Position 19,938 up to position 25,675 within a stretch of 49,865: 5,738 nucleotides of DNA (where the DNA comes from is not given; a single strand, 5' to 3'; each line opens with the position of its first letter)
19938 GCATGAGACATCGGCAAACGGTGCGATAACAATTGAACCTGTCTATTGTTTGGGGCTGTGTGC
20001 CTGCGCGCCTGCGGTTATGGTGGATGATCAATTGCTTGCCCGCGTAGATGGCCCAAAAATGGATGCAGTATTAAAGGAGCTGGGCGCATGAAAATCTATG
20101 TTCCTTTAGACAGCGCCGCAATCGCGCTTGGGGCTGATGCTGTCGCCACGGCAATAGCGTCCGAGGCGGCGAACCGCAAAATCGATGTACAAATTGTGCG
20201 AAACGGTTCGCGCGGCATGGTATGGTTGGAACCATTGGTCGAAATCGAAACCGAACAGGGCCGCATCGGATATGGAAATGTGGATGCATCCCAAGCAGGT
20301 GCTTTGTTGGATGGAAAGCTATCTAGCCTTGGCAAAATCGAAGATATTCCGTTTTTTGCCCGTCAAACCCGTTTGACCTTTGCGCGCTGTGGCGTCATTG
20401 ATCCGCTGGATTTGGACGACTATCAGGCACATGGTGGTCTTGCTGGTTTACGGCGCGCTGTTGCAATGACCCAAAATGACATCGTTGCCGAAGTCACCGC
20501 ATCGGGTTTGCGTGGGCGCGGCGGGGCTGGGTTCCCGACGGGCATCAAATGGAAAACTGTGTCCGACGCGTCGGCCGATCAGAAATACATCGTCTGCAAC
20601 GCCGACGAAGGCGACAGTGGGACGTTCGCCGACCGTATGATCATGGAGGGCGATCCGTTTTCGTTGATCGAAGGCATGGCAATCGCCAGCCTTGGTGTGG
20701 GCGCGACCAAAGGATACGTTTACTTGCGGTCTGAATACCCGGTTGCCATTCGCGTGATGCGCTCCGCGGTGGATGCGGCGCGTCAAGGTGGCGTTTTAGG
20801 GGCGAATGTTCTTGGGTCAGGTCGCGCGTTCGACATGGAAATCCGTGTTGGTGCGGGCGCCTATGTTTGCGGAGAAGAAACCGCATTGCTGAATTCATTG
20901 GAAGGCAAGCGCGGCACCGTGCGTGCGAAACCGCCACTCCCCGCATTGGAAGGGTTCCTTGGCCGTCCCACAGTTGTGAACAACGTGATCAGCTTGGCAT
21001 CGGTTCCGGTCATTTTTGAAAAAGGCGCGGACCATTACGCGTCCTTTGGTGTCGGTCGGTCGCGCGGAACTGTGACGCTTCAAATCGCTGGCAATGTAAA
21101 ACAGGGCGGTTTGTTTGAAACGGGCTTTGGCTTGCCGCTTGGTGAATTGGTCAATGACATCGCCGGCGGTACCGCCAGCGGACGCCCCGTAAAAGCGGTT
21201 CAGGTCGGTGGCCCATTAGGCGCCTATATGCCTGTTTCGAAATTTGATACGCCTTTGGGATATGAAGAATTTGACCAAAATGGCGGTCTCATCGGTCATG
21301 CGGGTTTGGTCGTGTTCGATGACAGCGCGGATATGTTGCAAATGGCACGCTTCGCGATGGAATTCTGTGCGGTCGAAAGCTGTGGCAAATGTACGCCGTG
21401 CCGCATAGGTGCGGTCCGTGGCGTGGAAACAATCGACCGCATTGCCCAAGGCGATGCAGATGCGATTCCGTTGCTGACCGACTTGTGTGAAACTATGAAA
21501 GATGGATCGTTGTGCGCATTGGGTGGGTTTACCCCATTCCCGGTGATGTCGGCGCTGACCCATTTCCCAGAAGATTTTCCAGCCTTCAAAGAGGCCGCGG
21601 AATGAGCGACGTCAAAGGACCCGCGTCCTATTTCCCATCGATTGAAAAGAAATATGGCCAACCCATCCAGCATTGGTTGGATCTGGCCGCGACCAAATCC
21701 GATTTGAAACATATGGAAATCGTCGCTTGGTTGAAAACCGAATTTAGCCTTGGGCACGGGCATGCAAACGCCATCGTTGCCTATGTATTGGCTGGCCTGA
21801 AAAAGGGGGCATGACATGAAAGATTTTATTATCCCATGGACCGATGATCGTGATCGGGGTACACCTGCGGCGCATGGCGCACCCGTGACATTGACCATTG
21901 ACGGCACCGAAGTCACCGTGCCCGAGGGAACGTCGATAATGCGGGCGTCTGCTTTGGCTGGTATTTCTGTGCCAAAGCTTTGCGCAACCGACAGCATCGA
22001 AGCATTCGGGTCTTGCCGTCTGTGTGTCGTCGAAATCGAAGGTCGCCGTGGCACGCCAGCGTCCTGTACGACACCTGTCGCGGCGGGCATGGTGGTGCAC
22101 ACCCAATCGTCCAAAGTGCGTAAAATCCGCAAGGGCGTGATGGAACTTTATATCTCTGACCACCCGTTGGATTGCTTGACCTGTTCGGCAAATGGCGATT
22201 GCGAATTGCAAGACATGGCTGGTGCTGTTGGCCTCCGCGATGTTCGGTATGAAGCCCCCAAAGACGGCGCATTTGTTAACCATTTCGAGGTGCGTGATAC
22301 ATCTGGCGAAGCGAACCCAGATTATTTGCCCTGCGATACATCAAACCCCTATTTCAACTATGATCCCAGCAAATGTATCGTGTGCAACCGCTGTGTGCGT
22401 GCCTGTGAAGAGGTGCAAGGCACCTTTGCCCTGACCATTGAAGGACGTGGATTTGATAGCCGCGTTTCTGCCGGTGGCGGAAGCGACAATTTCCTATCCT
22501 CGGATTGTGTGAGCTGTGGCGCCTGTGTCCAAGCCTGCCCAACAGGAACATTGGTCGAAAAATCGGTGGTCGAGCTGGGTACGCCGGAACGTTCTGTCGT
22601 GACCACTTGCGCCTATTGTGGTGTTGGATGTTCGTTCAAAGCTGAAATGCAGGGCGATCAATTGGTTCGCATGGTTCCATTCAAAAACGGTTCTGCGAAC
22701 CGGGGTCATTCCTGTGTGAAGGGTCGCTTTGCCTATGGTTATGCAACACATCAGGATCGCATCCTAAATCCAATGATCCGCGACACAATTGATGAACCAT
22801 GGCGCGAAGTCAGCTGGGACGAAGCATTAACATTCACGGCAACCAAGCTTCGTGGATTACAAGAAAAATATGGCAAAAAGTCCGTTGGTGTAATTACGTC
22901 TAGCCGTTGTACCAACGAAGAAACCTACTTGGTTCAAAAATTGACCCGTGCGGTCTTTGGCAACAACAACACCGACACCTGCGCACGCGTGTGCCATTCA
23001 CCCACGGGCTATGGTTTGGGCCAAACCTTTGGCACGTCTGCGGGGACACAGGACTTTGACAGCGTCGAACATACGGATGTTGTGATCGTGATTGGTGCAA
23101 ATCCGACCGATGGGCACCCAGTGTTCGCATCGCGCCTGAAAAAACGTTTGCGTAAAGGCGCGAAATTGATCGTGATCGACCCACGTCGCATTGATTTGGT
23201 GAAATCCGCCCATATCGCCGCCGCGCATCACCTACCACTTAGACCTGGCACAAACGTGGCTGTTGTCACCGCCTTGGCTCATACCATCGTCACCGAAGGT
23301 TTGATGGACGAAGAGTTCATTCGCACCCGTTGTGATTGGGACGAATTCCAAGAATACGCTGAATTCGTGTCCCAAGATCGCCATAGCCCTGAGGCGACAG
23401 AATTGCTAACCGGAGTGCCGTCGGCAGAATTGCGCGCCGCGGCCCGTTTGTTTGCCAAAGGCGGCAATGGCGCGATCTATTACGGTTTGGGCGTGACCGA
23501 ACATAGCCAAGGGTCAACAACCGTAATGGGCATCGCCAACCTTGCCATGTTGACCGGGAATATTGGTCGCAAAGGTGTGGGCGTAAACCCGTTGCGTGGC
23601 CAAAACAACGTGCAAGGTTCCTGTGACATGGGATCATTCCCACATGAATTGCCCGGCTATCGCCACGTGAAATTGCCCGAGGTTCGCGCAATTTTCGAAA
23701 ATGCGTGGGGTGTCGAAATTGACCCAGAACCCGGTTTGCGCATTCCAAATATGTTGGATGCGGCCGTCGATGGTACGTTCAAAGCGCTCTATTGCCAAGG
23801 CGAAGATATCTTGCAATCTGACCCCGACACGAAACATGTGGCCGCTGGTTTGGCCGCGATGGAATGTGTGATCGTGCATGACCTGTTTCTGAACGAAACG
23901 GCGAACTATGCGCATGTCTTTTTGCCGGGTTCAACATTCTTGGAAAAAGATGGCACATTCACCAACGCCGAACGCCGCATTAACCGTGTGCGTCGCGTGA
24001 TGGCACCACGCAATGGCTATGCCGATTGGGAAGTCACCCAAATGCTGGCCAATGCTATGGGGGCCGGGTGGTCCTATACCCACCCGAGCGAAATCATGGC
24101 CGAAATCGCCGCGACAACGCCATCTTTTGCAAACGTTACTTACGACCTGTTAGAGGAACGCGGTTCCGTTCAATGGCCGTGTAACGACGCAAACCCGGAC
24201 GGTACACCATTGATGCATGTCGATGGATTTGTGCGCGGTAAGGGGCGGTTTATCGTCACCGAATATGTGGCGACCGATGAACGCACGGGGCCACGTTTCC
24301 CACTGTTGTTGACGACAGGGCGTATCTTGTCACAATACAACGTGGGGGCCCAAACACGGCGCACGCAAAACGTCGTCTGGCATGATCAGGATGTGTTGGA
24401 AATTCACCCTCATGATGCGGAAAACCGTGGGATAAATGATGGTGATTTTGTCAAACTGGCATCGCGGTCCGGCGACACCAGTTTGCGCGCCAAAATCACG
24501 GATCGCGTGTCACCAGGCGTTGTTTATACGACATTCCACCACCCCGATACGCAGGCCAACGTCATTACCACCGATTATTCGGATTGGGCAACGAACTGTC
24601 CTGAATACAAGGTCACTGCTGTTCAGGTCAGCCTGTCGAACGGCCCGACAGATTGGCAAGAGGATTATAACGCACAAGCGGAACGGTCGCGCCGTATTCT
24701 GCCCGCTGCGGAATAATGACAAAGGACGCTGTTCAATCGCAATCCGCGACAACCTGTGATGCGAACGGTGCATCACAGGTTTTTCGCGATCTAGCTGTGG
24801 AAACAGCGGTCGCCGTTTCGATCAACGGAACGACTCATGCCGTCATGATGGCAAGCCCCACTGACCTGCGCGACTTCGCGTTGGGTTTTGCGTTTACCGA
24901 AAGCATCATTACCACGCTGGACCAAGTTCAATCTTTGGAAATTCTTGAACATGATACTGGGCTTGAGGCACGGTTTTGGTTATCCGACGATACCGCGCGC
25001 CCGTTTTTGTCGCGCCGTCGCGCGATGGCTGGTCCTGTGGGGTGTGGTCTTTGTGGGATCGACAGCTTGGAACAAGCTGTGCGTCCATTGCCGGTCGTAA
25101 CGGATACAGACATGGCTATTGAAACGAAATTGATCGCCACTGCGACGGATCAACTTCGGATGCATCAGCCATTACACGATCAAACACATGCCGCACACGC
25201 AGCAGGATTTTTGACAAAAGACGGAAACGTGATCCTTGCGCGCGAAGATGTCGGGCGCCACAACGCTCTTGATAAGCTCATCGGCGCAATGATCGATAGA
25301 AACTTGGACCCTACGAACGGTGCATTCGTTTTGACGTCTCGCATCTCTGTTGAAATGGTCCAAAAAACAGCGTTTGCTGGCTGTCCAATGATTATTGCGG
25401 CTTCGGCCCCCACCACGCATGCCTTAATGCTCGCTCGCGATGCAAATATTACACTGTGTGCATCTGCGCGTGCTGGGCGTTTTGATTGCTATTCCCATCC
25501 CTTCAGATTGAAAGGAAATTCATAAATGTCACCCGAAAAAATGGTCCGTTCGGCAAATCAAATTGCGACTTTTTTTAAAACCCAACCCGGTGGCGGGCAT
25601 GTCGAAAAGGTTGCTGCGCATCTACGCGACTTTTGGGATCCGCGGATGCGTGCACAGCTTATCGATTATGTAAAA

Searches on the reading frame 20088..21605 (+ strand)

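Call 25: search_protein_families(library=pfam, proteins=[window:20088-21605:+], max_evalue=0.0001)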
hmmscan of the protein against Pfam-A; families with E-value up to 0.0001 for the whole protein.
window:20088-21605:+ (505 aa): 2 families
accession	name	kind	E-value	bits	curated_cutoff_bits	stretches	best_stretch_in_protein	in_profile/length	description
PF01512.22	Complex1_51K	-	1.4e-43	148.8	31.2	1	136-307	1-149/150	Nuo51 FMN-binding domain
PF10589.14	NADH_4Fe-4S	-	3.4e-27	94.6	23.5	1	419-498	2-83/85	NADH-ubiquinone oxidoreductase-F iron-sulfur binding region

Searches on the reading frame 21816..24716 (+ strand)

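Call 25: search_protein_families(library=pfam, proteins=[window:21816-24716:+], max_evalue=0.0001)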
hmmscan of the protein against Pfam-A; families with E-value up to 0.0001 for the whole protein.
window:21816-24716:+ (966 aa): 10 families
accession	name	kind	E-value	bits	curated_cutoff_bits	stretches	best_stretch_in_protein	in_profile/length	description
PF00384.28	Molybdopterin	-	2e-69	234.7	24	1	315-746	1-352/353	Molybdopterin oxidoreductase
PF01568.27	Molydop_binding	-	3.3e-28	98.3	26.8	1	830-935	1-110/110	Molydopterin dinucleotide binding domain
PF13510.11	Fer2_4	-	1.6e-25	89.4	22.8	1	22-98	2-81/82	2Fe-2S iron-sulfur cluster binding domain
PF10588.14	NADH-G_4Fe-4S_3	-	5.6e-17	61.4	27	1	105-144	1-40/40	NADH-ubiquinone oxidoreductase-G iron-sulfur binding region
PF04879.21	Molybdop_Fe4S4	-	5e-15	55.7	22.7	1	259-310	2-53/55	Molybdopterin oxidoreductase Fe4S4 domain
PF12838.12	Fer4_7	-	7.8e-09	36.3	27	1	186-244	1-51/52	4Fe-4S dicluster domain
PF00037.32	Fer4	-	1e-06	28.7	21.1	1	229-245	6-22/24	4Fe-4S binding domain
PF22117.2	Fer4_Nqo3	-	2.8e-06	27.8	27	1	180-246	4-66/67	NADH-quinone oxidoreductase subunit 3, ferredoxin-like domain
PF13237.11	Fer4_10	-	1.9e-05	24.9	25.5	1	182-242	4-53/53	4Fe-4S dicluster domain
PF13187.11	Fer4_9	-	7.2e-05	23.2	27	1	186-244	1-50/52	4Fe-4S dicluster domain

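Call 77: search_protein_families(library=ncbifam, proteins=[window:21816-24716:+], max_evalue=1e-20)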
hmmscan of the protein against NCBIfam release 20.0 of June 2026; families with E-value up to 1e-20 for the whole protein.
window:21816-24716:+ (966 aa): 26 families (the best 25 are shown)
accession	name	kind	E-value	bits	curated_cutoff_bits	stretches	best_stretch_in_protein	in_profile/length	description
TIGR01591.1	Fdh-alpha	equivalog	4.9e-284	943.6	666.25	1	263-938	1-672/672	formate dehydrogenase subunit alpha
NF047855.1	AssmNtatRedNasC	equivalog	2.9e-133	445.6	1100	1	258-939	18-707/708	assimilatory nitrate reductase catalytic subunit NasC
TIGR01973.1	NuoG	equivalog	1.4e-99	334.6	470.05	1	26-744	1-606/606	NADH-quinone oxidoreductase subunit NuoG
NF005895.0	PRK07860.1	equivalog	1.4e-95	321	802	1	21-766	15-676/811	NADH-quinone oxidoreductase subunit G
NF041323.1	Nitr_red_NasA_Halo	equivalog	1.2e-79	268.6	1000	1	268-938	3-672/673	assimilatory nitrate reductase NasA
TIGR01701.1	Fdhalpha-like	subfamily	5e-79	266.3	582.15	1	312-938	96-741/744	FdhF/YdeP family oxidoreductase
NF010055.0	PRK13532.1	equivalog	1.1e-74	252.1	904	2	263-507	45-292/830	nitrate reductase catalytic subunit NapA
TIGR01706.1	NAPA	equivalog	1.6e-70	238.5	930.55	2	262-507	44-292/830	periplasmic nitrate reductase subunit alpha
NF040763.1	FeFe_hydrog_A6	exception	6.9e-60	203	765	1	24-252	1-211/571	NADH-dependent [FeFe] hydrogenase, group A6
TIGR01553.1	formate-DH-alph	equivalog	2.1e-59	201.2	814.2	1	262-504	46-302/1009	formate dehydrogenase-N subunit alpha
NF005745.0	PRK07569.1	equivalog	7.6e-54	182.6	333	1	24-250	4-211/238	bidirectional hydrogenase complex protein HoxU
NF012032.0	PRK15488.1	equivalog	1e-53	182.5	694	1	225-787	7-564/759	thiosulfate reductase PhsA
NF041513.1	formate_DH_Act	exception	1.1e-52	179.1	1400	1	256-503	38-292/1067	formate dehydrogenase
TIGR02166.1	dmsA_ynfE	subfamily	9.1e-52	176.1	777.7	1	230-755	11-564/794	DMSO/selenate family reductase complex A subunit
NF006305.0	PRK08493.1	equivalog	1.2e-40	139.4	591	1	24-279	2-256/819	NADH-quinone oxidoreductase subunit G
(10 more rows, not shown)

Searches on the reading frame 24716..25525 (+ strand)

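Call 25: search_protein_families(library=pfam, proteins=[window:24716-25525:+], max_evalue=0.0001)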
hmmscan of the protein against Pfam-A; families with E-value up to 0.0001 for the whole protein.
window:24716-25525:+ (269 aa): 1 family
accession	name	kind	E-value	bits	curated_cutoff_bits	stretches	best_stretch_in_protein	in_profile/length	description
PF02634.21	FdhD-NarQ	-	1.8e-71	241.1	27.2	1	27-265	1-236/237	FdhD/NarQ family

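Call 77: search_protein_families(library=ncbifam, proteins=[window:24716-25525:+], max_evalue=1e-20)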
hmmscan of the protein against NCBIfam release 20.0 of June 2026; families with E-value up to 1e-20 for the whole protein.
window:24716-25525:+ (269 aa): 2 families
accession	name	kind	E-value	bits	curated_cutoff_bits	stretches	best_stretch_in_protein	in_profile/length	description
TIGR00129.1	fdhD_narQ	equivalog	1.3e-55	188.3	140.9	1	25-266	4-236/237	formate dehydrogenase accessory sulfurtransferase FdhD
NF001943.0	PRK00724.1-2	equivalog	1.6e-52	178.2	269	1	24-266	24-273/274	formate dehydrogenase accessory sulfurtransferase FdhD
